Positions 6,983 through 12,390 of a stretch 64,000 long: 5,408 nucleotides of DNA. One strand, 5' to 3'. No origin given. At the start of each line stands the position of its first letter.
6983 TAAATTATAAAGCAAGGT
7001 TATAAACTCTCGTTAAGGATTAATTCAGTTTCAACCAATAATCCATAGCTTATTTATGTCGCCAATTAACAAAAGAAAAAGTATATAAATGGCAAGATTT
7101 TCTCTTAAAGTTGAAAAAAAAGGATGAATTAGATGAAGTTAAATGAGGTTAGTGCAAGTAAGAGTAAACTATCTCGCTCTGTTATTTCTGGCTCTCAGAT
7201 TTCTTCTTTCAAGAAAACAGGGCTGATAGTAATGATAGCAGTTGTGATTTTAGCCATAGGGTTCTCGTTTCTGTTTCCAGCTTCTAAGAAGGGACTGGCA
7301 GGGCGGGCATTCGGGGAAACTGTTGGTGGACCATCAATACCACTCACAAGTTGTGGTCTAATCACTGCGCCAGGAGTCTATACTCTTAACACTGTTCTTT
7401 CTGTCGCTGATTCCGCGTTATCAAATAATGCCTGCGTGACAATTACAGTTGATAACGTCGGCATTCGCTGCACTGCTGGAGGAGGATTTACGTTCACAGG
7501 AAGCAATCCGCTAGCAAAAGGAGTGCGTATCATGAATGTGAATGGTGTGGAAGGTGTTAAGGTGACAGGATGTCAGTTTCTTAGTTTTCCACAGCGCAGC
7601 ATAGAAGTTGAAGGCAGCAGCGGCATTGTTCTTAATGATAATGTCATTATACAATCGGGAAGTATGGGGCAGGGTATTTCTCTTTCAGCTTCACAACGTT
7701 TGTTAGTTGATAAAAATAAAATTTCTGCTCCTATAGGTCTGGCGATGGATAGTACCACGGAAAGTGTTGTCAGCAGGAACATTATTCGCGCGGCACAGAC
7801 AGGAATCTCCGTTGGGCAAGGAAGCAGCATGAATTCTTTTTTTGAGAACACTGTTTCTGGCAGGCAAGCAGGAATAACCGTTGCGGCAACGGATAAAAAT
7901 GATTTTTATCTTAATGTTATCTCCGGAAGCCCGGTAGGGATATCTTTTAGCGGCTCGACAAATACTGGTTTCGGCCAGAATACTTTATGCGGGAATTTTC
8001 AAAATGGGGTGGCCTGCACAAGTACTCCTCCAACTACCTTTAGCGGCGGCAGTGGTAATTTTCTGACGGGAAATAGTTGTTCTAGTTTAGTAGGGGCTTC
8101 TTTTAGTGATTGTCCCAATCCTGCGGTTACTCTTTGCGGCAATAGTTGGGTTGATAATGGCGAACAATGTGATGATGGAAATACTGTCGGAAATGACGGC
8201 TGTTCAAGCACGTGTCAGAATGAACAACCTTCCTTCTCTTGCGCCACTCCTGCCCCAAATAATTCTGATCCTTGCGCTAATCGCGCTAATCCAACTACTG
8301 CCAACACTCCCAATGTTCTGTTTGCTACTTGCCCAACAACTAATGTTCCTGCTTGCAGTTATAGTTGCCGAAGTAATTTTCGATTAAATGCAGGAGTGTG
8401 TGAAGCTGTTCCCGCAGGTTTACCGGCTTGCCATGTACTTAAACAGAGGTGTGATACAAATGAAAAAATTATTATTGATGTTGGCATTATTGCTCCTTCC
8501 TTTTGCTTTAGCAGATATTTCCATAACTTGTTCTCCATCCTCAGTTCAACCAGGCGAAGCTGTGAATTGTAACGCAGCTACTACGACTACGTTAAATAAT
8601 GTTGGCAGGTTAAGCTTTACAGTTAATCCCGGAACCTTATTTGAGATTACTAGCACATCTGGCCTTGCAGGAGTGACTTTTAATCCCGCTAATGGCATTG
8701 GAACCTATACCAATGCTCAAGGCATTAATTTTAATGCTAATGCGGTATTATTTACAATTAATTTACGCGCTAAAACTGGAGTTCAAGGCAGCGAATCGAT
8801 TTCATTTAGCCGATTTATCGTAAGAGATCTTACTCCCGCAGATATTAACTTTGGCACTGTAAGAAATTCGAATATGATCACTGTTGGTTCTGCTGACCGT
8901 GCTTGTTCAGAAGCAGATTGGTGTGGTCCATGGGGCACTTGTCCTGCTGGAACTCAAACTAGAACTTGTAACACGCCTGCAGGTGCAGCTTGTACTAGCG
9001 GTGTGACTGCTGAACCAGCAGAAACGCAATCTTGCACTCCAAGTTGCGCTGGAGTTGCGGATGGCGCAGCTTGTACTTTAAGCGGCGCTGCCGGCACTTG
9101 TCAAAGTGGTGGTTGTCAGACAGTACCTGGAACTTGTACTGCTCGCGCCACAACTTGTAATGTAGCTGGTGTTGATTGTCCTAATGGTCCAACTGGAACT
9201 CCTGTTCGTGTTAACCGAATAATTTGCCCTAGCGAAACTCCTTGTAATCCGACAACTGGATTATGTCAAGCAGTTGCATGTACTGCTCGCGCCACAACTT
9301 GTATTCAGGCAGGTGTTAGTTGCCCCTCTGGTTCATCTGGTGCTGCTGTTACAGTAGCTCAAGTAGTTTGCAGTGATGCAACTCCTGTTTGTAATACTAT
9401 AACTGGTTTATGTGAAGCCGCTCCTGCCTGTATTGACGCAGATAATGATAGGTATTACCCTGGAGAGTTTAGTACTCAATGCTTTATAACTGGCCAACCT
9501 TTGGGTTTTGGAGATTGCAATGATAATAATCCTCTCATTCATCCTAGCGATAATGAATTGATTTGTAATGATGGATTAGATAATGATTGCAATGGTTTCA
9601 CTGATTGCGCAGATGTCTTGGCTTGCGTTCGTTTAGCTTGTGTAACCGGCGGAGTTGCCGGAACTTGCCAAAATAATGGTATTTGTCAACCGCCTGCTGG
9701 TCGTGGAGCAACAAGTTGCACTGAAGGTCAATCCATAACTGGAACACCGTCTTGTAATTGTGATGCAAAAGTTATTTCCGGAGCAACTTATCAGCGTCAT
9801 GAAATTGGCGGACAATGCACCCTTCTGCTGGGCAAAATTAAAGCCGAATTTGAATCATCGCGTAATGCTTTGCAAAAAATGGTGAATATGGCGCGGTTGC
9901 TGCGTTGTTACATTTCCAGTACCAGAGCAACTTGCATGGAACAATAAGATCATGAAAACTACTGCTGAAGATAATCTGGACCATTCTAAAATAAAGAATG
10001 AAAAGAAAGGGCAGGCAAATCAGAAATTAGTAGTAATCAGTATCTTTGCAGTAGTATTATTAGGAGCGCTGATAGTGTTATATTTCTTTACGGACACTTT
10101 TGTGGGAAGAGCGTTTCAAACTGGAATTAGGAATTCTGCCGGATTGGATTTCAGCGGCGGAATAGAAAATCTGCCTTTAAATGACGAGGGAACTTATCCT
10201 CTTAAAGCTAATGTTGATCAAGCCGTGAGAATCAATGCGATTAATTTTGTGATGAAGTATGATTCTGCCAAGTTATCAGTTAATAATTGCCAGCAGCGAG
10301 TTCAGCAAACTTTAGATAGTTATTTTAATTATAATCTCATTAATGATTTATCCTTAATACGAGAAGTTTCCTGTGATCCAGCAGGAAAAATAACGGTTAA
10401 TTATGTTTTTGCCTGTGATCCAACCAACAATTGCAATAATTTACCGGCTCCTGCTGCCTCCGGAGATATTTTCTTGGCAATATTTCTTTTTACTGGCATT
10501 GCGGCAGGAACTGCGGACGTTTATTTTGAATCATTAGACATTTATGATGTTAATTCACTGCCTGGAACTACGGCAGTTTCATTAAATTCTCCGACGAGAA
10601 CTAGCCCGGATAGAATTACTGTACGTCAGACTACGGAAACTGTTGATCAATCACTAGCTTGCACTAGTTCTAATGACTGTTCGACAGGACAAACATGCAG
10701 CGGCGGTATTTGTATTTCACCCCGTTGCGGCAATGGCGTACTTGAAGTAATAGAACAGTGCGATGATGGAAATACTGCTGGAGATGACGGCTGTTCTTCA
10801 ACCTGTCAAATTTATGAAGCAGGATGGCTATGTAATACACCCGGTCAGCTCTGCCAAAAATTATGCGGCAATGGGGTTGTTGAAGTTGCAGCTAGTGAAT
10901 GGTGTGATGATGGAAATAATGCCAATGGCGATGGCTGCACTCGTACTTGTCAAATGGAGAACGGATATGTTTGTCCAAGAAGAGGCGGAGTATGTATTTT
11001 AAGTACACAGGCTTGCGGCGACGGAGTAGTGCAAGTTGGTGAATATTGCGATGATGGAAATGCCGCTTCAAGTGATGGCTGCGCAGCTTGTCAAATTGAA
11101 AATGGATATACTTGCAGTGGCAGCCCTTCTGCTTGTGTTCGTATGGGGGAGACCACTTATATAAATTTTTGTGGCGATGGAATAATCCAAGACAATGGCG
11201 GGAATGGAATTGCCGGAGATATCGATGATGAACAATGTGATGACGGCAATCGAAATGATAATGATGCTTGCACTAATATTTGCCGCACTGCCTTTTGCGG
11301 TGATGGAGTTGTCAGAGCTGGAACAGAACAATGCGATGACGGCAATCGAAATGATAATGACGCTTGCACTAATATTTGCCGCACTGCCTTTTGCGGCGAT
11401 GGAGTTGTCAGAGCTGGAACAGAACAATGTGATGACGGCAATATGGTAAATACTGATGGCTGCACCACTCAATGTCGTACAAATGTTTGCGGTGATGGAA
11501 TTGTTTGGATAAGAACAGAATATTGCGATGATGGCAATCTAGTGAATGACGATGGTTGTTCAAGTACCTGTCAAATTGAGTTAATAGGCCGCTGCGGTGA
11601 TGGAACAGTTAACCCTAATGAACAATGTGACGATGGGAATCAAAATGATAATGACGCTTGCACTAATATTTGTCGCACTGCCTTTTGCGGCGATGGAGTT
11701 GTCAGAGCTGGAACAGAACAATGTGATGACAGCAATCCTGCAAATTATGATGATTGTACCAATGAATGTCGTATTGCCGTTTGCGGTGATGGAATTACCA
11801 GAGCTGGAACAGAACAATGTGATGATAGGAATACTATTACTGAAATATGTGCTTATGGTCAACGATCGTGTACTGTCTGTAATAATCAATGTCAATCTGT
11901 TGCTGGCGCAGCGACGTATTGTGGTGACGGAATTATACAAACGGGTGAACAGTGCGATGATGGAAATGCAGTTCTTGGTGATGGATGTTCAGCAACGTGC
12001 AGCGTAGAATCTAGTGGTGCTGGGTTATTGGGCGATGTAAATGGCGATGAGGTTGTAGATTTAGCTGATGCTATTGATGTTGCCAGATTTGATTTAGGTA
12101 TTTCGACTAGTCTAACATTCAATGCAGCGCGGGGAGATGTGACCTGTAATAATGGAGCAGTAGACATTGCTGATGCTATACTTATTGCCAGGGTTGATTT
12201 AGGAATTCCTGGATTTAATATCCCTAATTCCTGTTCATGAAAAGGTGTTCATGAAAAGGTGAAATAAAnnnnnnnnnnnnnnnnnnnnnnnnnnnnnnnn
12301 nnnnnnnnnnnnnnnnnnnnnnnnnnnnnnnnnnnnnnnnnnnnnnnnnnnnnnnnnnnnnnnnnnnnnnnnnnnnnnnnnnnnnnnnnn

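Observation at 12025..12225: Second dockerin on a repeat-rich scaffoldin-like protein that also carries an N-terminal cohesin-like domain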

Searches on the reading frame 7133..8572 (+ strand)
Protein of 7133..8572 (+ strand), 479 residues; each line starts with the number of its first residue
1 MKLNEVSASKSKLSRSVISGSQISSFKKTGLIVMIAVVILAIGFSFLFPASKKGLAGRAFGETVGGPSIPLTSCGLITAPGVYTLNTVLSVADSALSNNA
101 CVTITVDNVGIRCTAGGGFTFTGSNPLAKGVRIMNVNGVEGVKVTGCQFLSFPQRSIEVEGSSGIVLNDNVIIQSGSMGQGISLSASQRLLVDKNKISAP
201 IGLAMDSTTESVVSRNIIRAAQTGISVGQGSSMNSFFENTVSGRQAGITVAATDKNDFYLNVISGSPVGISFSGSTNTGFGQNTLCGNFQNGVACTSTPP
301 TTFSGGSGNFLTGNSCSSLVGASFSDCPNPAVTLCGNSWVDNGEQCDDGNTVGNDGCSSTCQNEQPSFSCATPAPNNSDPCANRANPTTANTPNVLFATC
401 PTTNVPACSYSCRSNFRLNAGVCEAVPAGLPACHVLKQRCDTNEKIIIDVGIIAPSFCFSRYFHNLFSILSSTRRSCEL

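Call 3: search_protein_families(library=pfam, proteins=[window:7133-8572:+], max_evalue=0.1)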
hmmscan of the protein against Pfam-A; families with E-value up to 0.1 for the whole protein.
window:7133-8572:+ (479 aa): 3 families
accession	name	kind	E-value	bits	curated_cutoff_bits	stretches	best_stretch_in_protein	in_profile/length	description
PF05048.19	NosD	-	5.2e-18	65.7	23.6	3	92-241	25-169/212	Periplasmic copper-binding protein (NosD)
PF13229.12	Beta_helix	-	2.5e-17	63.4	25.9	3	110-263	2-158/158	Right handed beta helix region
PF13948.11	DUF4215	-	1.2e-05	26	27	1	332-362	18-47/47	Domain of unknown function (DUF4215)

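Call 4: search_protein_families(library=ncbifam, proteins=[window:7133-8572:+], max_evalue=0.1)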
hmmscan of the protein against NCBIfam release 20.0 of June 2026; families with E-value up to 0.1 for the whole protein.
window:7133-8572:+ (479 aa): 3 families
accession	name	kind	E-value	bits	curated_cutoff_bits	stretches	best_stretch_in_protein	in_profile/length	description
TIGR02232.1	myxo_disulf_rpt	repeat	8.1e-11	41.5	20.8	1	333-370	2-38/38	cysteine-rich acidic repeat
TIGR04247.1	NosD_copper_fam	subfamily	2.8e-10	39.4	300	2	162-241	201-282/377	nitrous oxide reductase family maturation protein NosD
TIGR03804.1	para_beta_helix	repeat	0.057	13.1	19.45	0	157-198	2-40/44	parallel beta-helix repeat protein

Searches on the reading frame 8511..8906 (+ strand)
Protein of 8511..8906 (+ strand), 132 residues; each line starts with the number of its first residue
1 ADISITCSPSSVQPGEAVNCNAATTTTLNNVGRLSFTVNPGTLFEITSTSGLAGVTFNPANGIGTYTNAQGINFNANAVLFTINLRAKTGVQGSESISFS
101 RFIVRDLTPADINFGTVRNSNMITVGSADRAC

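Call 5: search_protein_families(library=pfam, proteins=[window:8511-8906:+], max_evalue=10)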
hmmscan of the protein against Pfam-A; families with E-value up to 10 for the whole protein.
seq(132 aa): 1 family
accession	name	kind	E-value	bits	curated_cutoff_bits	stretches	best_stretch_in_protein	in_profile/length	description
PF09244.16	Suc_Porlyase_C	-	0.15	13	23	1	32-66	4-40/67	Sucrose phosphorylase, C-terminal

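Call 48: search_solved_structures(query=A4, max_evalue=10)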
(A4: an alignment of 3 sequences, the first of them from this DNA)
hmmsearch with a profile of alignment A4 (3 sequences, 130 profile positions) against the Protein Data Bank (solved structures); distinct sequences matched with E-value up to 10: 6.
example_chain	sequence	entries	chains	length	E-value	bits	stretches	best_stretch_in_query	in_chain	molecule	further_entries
4k1f_A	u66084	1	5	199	0.055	16.6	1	11-75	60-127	Tryparedoxin peroxidase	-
3tue_A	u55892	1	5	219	0.063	16.4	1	11-75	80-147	Tryparedoxin peroxidase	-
6adq_K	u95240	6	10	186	0.091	15.9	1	14-55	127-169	LpqE protein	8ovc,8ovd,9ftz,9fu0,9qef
7quh_A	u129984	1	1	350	0.37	14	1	16-108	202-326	Sialic acid-binding Ig-like lectin 8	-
1j4n_A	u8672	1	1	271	0.78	12.9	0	41-76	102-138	AQUAPORIN 1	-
7rh5_c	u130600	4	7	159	1.1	12.4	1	14-55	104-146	LpqE protein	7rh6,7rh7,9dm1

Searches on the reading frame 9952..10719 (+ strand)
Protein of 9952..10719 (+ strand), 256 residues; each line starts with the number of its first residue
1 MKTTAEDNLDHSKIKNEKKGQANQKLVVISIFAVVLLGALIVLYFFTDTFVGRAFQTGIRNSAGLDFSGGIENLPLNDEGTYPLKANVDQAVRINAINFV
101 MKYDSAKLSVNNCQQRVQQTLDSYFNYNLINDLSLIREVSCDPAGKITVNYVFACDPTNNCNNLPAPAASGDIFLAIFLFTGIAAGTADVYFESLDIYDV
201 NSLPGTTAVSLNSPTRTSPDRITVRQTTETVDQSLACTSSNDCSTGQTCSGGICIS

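Call 11: find_homologous_proteins(query=window:9952-10719:+, max_evalue=0.01)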
Query seq(256 aa): 870 candidates shared short words with the query, none scored E <= 0.01.
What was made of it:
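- Tried and rejected: The word-indexed homology search with the N-terminal 256 aa found nothing (call 11).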

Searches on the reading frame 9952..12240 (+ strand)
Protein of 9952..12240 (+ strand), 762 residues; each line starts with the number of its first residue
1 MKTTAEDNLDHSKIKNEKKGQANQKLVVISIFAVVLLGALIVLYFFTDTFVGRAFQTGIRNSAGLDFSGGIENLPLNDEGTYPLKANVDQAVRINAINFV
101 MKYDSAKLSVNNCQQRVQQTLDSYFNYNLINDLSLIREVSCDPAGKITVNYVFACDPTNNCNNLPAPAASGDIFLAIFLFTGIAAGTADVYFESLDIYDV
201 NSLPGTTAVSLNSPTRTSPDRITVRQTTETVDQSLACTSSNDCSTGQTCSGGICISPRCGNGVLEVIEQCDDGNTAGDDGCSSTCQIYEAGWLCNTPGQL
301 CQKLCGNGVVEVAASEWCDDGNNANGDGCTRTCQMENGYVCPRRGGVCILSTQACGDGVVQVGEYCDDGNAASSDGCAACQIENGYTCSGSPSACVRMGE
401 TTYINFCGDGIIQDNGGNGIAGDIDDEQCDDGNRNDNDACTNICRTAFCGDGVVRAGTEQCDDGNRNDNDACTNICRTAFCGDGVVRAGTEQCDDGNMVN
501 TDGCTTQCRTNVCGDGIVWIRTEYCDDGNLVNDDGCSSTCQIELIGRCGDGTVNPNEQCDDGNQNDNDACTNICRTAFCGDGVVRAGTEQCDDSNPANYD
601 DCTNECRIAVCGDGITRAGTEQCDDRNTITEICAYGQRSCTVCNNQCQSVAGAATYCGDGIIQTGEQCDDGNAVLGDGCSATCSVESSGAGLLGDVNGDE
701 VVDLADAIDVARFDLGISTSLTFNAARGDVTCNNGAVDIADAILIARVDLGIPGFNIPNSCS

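Call 3: search_protein_families(library=pfam, proteins=[window:9952-12240:+], max_evalue=0.1)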
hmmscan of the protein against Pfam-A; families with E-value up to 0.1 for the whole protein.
window:9952-12240:+ (762 aa): 1 family
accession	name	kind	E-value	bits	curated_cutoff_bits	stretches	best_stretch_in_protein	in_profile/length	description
PF13948.11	DUF4215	-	6.4e-66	218.9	27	10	291-334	7-47/47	Domain of unknown function (DUF4215)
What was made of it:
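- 10726..12009 (+): Eleven cysteine-rich acidic repeats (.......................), DUF4215 / TIGR02232. Inferred to be a disulfide-bonded stalk. Pfam DUF4215 E=6.4e-66, 10 stretches (call 3).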

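Call 4: search_protein_families(library=ncbifam, proteins=[window:9952-12240:+], max_evalue=0.1)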
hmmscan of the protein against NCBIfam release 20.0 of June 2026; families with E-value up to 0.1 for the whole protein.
window:9952-12240:+ (762 aa): 1 family
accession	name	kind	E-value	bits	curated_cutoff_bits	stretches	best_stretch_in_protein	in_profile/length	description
TIGR02232.1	myxo_disulf_rpt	repeat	3.4e-95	311.6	20.8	11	655-687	2-34/38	cysteine-rich acidic repeat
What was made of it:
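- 10726..12009 (+): TIGR02232 E=3.4e-95, 11 stretches (call 4).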

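Call 30: find_encoding_contigs(protein=window:9952-12240:+, flank=10000, max_places=4)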
Protein window:9952-12240:+ (762 aa): 7 contigs read that carry it; 4 places shown.
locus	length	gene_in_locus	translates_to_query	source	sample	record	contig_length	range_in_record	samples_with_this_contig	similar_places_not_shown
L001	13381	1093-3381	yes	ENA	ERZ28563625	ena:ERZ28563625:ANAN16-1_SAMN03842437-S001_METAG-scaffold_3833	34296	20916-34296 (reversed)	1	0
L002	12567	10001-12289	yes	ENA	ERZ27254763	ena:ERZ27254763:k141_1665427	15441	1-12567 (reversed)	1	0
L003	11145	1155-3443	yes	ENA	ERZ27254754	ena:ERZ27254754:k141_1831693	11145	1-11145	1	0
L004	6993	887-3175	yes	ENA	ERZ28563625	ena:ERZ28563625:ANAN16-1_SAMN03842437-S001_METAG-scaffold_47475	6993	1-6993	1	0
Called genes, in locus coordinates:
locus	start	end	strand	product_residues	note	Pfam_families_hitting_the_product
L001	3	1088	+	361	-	?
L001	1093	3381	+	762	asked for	PF13948:DUF4215 (weak)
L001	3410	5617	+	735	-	PF11617:Cu-binding_MopE (faint), PF17803:Cadherin_4, PF17892:Cadherin_5, PF17963:Big_9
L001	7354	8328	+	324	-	-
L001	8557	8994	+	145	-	-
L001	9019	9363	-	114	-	PF01336:tRNA_anti-codon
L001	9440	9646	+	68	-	-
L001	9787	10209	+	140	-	PF01092:Ribosomal_S6e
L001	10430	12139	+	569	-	PF00127:Copper-bind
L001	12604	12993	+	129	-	-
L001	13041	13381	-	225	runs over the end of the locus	-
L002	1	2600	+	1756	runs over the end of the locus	-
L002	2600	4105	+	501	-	-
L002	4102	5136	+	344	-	-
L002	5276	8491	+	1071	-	PF13948:DUF4215 (weak), PF14870:PSII_BNR (weak)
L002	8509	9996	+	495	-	PF11617:Cu-binding_MopE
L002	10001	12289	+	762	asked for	PF13948:DUF4215 (weak)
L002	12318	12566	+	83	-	?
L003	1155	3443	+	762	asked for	PF13948:DUF4215 (weak)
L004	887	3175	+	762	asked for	PF13948:DUF4215 (weak)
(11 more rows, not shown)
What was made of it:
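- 9952..12240 (+): Gene for the 762-aa protein (NCBI MBS3116085.1, 'DUF4215 domain-containing protein', Candidatus Woesearchaeota archaeon). An identical product is found on 7 metagenome contigs (call 30).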

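Call 56: list_cluster_members(proteins=[window:9952-12240:+, window:23050-24117:+, window:24735-26183:+, window:13860-16331:+, window:3761-6724:+])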
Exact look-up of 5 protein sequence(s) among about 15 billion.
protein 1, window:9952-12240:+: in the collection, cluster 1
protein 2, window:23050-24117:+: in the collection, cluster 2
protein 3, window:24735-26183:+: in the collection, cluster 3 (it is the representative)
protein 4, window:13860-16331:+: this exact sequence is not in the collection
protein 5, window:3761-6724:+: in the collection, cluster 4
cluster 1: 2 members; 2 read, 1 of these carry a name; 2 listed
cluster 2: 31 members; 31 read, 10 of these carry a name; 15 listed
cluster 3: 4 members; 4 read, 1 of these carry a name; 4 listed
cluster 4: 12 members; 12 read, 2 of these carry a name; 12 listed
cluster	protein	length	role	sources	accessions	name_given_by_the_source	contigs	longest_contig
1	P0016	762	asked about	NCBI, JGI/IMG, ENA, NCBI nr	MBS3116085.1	DUF4215 domain-containing protein [Candidatus Woesearchaeota archaeon]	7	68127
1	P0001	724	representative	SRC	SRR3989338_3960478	-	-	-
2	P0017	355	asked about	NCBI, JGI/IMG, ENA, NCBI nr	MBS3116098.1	cell division protein FtsZ [Candidatus Woesearchaeota archaeon]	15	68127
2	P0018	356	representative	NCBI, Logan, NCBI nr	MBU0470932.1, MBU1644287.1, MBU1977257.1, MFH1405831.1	MAG: cell division protein FtsZ [Nanoarchaeota archaeon] | cell division protein FtsZ [Nanoarchaeota archaeon]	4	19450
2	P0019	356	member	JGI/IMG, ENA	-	cell division protein FtsZ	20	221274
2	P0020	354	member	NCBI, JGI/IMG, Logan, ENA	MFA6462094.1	MAG: cell division protein FtsZ [Candidatus Woesearchaeota archaeon] | cell division protein FtsZ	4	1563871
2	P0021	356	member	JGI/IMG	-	cell division protein FtsZ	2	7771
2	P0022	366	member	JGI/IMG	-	cell division protein FtsZ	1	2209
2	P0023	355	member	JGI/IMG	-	cell division protein FtsZ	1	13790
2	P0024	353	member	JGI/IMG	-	cell division protein FtsZ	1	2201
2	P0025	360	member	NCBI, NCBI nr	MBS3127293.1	cell division protein FtsZ [Candidatus Woesearchaeota archaeon]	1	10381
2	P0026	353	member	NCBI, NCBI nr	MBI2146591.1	cell division protein FtsZ [Candidatus Woesearchaeota archaeon]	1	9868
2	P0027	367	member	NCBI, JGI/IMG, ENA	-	-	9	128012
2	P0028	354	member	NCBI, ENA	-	-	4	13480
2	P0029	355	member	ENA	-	-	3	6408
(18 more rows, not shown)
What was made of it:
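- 9952..12240 (+): Name and accession from call 56.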

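Call 73: search_protein_families(library=pfam, proteins=[L002:5276-8491:+], max_evalue=0.01)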
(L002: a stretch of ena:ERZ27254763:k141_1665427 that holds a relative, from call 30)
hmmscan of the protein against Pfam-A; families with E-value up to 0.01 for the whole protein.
L002:5276-8491:+ (1071 aa): 2 families
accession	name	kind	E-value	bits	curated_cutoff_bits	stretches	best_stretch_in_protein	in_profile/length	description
PF13948.11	DUF4215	-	2.1e-24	86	27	3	612-649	13-47/47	Domain of unknown function (DUF4215)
PF14870.12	PSII_BNR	-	1.8e-10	41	27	1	753-848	8-96/303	Photosynthesis system II assembly factor YCF48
